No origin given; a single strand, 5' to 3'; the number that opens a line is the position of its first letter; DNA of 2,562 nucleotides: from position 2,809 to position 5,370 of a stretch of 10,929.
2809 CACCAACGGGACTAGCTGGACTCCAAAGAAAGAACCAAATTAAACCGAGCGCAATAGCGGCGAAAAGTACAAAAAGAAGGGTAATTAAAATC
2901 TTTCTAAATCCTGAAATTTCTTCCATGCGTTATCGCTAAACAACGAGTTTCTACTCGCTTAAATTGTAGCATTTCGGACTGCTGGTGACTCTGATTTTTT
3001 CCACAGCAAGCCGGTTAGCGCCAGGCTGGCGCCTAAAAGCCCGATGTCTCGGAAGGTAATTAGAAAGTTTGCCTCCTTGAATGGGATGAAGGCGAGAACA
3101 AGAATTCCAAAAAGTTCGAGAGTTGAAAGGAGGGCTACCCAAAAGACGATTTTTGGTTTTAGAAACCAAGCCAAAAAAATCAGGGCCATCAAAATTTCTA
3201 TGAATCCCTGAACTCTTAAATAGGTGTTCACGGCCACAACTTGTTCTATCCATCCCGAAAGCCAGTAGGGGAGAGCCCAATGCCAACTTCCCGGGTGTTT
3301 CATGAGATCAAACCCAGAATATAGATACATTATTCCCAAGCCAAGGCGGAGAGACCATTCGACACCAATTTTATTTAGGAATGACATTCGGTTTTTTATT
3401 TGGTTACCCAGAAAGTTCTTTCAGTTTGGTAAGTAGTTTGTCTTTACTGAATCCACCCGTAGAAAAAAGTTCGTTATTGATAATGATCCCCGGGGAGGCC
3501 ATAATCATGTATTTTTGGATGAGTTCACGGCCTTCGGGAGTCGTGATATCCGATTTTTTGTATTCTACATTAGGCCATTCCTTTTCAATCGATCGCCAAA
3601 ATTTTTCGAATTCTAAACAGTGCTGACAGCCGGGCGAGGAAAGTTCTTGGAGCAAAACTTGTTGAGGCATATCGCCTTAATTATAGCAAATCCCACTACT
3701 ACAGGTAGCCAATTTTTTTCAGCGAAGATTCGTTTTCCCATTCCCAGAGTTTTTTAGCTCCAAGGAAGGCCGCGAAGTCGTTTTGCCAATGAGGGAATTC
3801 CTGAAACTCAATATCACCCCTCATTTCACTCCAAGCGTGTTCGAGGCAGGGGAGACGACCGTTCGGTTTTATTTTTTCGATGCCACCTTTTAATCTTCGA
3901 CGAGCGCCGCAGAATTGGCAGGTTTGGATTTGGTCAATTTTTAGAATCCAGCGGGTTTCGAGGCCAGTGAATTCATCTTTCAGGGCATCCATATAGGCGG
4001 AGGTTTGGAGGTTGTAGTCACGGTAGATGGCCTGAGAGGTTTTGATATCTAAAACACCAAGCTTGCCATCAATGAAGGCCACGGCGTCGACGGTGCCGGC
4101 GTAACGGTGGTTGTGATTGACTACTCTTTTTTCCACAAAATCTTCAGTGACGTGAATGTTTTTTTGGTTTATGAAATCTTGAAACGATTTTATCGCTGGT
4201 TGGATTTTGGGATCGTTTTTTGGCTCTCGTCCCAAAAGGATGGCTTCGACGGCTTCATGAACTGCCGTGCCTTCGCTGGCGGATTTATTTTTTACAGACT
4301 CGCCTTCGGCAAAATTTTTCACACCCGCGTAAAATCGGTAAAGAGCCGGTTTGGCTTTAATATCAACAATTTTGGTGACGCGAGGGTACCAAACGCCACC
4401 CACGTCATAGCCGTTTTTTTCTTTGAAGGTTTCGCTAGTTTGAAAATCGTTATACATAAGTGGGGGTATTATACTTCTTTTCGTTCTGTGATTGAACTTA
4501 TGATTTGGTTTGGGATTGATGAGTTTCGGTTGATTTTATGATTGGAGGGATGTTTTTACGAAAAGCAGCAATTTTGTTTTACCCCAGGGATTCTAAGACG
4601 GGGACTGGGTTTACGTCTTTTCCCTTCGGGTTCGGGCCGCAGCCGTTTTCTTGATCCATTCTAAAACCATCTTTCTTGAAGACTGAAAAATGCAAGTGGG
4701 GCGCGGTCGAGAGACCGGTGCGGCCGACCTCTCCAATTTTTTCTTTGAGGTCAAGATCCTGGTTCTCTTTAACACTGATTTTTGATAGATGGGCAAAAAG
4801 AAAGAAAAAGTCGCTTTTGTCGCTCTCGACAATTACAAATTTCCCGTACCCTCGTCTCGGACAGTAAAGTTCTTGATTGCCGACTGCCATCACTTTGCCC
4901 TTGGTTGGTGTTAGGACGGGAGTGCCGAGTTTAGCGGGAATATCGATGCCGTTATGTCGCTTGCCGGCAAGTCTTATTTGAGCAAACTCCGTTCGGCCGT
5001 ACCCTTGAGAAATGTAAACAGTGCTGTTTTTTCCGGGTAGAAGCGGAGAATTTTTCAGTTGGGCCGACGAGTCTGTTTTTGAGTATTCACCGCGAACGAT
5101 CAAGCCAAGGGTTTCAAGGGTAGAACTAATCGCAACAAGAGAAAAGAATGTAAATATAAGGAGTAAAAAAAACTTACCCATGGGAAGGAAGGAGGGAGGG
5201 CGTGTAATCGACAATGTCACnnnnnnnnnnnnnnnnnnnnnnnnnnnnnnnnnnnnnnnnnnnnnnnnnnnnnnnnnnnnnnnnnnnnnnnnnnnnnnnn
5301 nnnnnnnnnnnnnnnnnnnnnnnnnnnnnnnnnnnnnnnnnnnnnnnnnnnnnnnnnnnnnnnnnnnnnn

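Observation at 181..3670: Four-gene cassette: cytoplasmic CxxC thioredoxin-like protein, DoxX, CcdA-fused Met/His-rich multidomain protein and CuA-type cupredoxin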

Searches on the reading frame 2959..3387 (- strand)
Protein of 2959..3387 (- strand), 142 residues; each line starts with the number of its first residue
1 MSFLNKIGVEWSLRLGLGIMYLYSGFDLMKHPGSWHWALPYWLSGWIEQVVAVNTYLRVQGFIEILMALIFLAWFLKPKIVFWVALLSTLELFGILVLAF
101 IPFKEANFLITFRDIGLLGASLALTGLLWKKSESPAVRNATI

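Call 3: search_protein_families(library=pfam, proteins=[window:2959-3387:-], max_evalue=0.1)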
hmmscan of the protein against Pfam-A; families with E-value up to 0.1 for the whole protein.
window:2959-3387:- (142 aa): 0 families

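Call 4: search_protein_families(library=ncbifam, proteins=[window:2959-3387:-], max_evalue=0.1)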
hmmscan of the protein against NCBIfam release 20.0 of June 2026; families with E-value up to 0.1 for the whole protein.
window:2959-3387:- (142 aa): 0 families

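Call 22: find_homologous_proteins(query=window:2959-3387:-)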
Query window:2959-3387:- (142 aa): 392 proteins with E <= 0.001 among 448 candidates; the best 120 are listed.
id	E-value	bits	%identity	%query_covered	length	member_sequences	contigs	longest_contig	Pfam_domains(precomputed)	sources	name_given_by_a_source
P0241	3.8e-76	272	91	96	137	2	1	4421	-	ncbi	-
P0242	1.8e-70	254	85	96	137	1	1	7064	-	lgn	-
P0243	3.0e-59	218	75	91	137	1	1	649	-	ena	-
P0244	9.5e-55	203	69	94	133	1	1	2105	-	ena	-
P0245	5.9e-53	197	68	94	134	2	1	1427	-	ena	-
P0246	9.4e-53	196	68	94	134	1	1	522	-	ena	-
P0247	5.9e-50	187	65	97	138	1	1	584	-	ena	-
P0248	2.8e-48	182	61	94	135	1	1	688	-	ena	-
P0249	2.6e-47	179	61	98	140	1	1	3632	-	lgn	-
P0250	7.8e-47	177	65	92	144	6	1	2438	-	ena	-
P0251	9.3e-47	177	63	95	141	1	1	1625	-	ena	-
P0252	1.1e-46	177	61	92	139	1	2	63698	-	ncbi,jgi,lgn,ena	-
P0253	1.5e-46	176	62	94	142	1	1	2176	-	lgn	-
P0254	4.2e-46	175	62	94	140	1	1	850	-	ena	-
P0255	5.3e-46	175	62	96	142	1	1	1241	-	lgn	-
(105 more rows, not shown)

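Call 44: search_protein_families(library=pfam, alignment_id=A4, max_evalue=5)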
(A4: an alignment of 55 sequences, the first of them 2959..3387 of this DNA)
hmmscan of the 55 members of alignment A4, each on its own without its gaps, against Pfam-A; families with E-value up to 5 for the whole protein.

A. member 1, window:2959-3387:- (142 aa): 0 families

B. families by the number of members that match (of 55 scanned): 19 families
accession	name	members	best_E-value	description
PF07681.17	DoxX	11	0.004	DoxX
PF07291.16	MauE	11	0.059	Methylamine utilisation protein MauE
PF19019.6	Phlebo_G2_C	2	0.0039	Phlebovirus glycoprotein G2 C-terminal domain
PF11127.14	YgaP-like_TM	2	0.93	Inner membrane protein YgaP-like, transmembrane domain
PF13803.12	DUF4184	1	0.00067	Domain of unknown function (DUF4184)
PF04173.18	DoxD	1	0.011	TQO small subunit DoxD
PF01925.25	TauE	1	0.013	Sulfite exporter TauE/SafE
PF19366.4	DUF5942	1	0.064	Domain of unknown function (DUF5942)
PF07787.17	TMEM43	1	0.079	Transmembrane protein 43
PF09131.15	Endotoxin_mid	1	0.11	Bacillus thuringiensis delta-Endotoxin, middle domain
PF17328.7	DUF5366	1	0.15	Family of unknown function (DUF5366)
PF09874.14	DUF2101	1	0.22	Predicted membrane protein (DUF2101)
PF12648.12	TcpE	1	0.32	TcpE family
PF02293.20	AmiS_UreI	1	0.42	AmiS/UreI family transporter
PF09843.14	DUF2070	1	0.47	Predicted membrane protein (DUF2070)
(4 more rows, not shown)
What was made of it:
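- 2959..3387 (-): 142-aa four-helix membrane protein, a distant DoxX/MauE-like protein with no conserved cysteine. 11/55 homologues hit DoxX (best E 0.004) and 11/55 hit MauE, all below threshold (call 44).
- On DoxX family: 11/55 homologues hit below threshold (best E 0.004) (call 44).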

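Call 50: predict_structure(alignment_id=A4)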
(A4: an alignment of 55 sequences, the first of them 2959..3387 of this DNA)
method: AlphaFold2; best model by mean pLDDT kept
length: 142 residues; sequences in the alignment: 55
mean_pLDDT: 90.8   pTM: 0.81
mean pLDDT of the five models: 90.8, 90.0, 89.6, 89.4, 88.4
residues with pLDDT >= 90: 101; 70-90: 29; 50-70: 12; < 50: 0
segments of 3 or more residues with pLDDT < 50: none
pLDDT, mean of each block of 10 residues (from residue 1): 72 97 97 92 94 97 98 96 98 91 77 93 97 76 65
secondary structure, 60 per line:
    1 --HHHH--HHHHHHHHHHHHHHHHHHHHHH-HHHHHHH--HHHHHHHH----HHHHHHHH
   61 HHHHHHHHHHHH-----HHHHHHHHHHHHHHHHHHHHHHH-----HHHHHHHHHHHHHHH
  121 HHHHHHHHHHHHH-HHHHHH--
elements in order: H3-6 H9-30 H32-38 H41-48 H53-72 H78-100 H106-133 H135-140
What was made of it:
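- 2959..3387 (-): AF2 model pLDDT 90.8 (call 50).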

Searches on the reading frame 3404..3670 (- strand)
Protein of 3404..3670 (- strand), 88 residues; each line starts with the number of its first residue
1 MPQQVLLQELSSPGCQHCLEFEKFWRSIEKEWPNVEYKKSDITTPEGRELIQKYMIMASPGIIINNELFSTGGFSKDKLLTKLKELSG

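Call 3: search_protein_families(library=pfam, proteins=[window:3404-3670:-], max_evalue=0.1)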
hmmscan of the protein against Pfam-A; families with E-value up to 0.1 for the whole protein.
window:3404-3670:- (88 aa): 2 families
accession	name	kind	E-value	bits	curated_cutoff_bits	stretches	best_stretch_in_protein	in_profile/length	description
PF13192.12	Thioredoxin_3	-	5.9e-08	33.1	24.8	1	12-82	7-73/76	Thioredoxin domain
PF00085.26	Thioredoxin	-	0.01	16.3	23.5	1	5-66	20-80/103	Thioredoxin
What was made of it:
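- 3404..3670 (-): Small cytoplasmic thioredoxin-fold protein (88 aa). The CQHC motif is at window 3611-3634. Pfam Thioredoxin_3 E 5.9e-8 (call 3).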

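Call 4: search_protein_families(library=ncbifam, proteins=[window:3404-3670:-], max_evalue=0.1)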
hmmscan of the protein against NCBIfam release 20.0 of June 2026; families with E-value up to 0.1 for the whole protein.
window:3404-3670:- (88 aa): 7 families
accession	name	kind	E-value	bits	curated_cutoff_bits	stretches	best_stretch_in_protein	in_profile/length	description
TIGR00411.1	redox_disulf_1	equivalog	1.4e-07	31.5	92.75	1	9-85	5-80/82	MJ0307 family thioredoxin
TIGR02187.2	PDO_seleno_TRX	equivalog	5.7e-05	22.6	185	1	3-85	128-208/209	protein disulfide oxidoreductase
TIGR02196.1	GlrX_YruB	hypoth_equivalog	0.00026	21.4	88.55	1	11-79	6-69/74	glutaredoxin-like protein, YruB-family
TIGR00412.2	redox_disulf_2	subfamily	0.00032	21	62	1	12-81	6-71/75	MTH895/ArsE family thioredoxin-like protein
TIGR03143.1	AhpF_homolog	hypoth_equivalog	0.0063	15.1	687.65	1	10-73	483-544/555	putative alkyl hydroperoxide reductase F subunit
TIGR01126.1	pdi_dom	equivalog_domain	0.038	14.3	107.2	1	4-65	15-78/105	protein disulfide-isomerase domain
TIGR03140.1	AhpF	equivalog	0.05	12.1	502.9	1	42-85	154-197/515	alkyl hydroperoxide reductase subunit F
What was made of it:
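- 3404..3670 (-): NCBIfam MJ0307-type thioredoxin E 1.4e-7, well below the family cut-off (call 4).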

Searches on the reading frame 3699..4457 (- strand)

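Call 3: search_protein_families(library=pfam, proteins=[window:3699-4457:-], max_evalue=0.1)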
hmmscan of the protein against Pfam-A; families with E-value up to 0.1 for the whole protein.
window:3699-4457:- (252 aa): 3 families
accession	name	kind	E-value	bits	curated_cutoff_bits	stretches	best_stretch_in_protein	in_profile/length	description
PF12705.13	PDDEXK_1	-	0.00036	21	22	1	117-163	122-173/247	PD-(D/E)XK nuclease superfamily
PF09682.15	Phage_holin_6_1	-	0.0067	17.2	24.9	1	50-110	32-90/101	Bacteriophage holin of superfamily 6 (Holin_LLH)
PF10926.14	DUF2800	-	0.082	12.5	21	0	107-155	104-156/368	Protein of unknown function (DUF2800)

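Call 4: search_protein_families(library=ncbifam, proteins=[window:3699-4457:-], max_evalue=0.1)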
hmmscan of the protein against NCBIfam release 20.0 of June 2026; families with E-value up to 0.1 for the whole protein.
window:3699-4457:- (252 aa): 1 family
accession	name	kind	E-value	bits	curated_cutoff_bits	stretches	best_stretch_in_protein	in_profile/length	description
TIGR00372.1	cas4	equivalog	0.0018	18.1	65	1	109-162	56-112/180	CRISPR-associated protein Cas4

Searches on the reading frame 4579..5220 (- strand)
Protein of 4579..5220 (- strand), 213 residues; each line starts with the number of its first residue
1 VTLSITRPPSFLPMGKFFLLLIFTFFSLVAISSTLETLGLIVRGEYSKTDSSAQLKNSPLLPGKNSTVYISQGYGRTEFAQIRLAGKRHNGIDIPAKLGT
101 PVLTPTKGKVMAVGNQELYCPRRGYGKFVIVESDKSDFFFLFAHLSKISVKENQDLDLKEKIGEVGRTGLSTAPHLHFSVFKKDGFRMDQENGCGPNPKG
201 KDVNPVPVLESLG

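Call 3: search_protein_families(library=pfam, proteins=[window:4579-5220:-], max_evalue=0.1)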
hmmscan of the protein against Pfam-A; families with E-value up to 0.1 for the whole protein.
window:4579-5220:- (213 aa): 1 family
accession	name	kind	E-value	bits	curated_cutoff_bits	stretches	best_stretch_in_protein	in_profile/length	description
PF01551.29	Peptidase_M23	-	4.9e-23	81.6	28.7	1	88-183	2-90/96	Peptidase family M23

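Call 4: search_protein_families(library=ncbifam, proteins=[window:4579-5220:-], max_evalue=0.1)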
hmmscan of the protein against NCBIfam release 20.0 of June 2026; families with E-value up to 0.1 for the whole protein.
window:4579-5220:- (213 aa): 14 families
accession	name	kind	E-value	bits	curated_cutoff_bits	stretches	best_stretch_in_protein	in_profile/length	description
NF050804.1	CellDivDipMCaul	equivalog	7.8e-16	58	900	1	83-180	522-613/634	cell division endopeptidase DipM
NF040883.1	amid_act_ActS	equivalog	5.7e-13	48.7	375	1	89-180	136-220/242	amidase activator ActS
NF053825.1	PdgNdpepShyA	equivalog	5.9e-12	45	700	1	88-183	295-383/425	peptidoglycan DD-endopeptidase ShyA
NF052530.1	Heli_ShapePgp3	exception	1.2e-11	44.2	300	1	83-181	162-252/270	peptidoglycan metallopeptidase Pgp3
NF008652.0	PRK11649.1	equivalog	2.2e-10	39.8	341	1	88-181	312-398/439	murein DD-endopeptidase MepM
NF008123.1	PRK10871.1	equivalog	4.9e-10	39.3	311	1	90-181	266-350/365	murein hydrolase activator NlpD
NF052336.1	PdgHdaseHSB100310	equivalog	2.3e-09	37.1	500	1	85-184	53-145/316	peptidoglycan hydrolase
NF053824.1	PdgNdpepShyC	equivalog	6e-08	32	700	1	87-180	294-380/429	peptidoglycan DD-endopeptidase ShyC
NF052529.1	PG_M23_Pgp6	exception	1.6e-07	30.4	600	1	54-181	299-420/452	peptidoglycan metallopeptidase Pgp6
NF004799.0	PRK06148.1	subfamily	4.9e-07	28.1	1128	1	66-183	420-540/1015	hypothetical protein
NF047755.1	LIC_10271_M23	exception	2.4e-06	27.5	180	1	87-165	115-186/207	LIC_10271 family cell wall hydrolase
NF041208.1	celldiv_DipM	equivalog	1.4e-05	24.5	740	1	87-183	317-407/419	cell division endopeptidase DipM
TIGR02381.1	cspD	equivalog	0.05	13.6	115.4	0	111-150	1-36/68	cold shock domain-containing protein CspD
NF008644.1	PRK11637.1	equivalog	0.07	12.1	270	0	87-181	284-371/385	murein hydrolase activator EnvC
